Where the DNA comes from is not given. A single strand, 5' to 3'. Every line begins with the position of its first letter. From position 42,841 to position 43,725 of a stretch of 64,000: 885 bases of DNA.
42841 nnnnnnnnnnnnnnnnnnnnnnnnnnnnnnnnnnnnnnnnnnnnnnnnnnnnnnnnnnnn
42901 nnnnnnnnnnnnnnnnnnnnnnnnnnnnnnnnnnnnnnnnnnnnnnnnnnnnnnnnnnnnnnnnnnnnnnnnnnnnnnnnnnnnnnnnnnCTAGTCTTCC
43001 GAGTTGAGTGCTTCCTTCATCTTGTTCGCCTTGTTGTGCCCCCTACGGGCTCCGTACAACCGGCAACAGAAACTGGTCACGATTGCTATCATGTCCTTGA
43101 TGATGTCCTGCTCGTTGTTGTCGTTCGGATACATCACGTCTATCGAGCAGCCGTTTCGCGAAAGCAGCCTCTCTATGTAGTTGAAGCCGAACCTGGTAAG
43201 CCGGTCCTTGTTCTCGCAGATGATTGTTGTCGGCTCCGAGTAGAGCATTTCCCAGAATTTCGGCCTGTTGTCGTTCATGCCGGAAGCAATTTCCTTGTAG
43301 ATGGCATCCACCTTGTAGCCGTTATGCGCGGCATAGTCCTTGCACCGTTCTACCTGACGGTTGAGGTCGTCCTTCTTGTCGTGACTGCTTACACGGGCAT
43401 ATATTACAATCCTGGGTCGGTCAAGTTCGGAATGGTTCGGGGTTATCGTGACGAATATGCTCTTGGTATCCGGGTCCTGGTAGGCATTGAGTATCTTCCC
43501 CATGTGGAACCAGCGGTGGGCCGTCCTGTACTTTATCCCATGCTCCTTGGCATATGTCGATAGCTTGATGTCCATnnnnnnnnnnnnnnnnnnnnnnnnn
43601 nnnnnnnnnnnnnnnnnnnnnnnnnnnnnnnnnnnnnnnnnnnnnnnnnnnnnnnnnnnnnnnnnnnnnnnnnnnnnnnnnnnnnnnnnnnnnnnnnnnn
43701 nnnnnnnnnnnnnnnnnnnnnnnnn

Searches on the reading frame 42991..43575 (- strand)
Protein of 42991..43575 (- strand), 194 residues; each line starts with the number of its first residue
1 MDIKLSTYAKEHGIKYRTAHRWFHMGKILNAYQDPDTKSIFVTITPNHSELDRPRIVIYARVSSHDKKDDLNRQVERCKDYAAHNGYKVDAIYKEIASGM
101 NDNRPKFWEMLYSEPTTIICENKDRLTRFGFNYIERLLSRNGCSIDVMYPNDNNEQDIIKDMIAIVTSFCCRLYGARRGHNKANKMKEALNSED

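Call 44: search_protein_families(library=pfam, proteins=[window:42991-43575:-], max_evalue=0.01)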
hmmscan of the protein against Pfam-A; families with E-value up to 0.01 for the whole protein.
window:42991-43575:- (194 aa): 1 family
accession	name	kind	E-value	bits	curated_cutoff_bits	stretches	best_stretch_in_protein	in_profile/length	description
PF00239.26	Resolvase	-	1.9e-19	70.6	23.3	1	56-187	1-141/145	Resolvase, N terminal domain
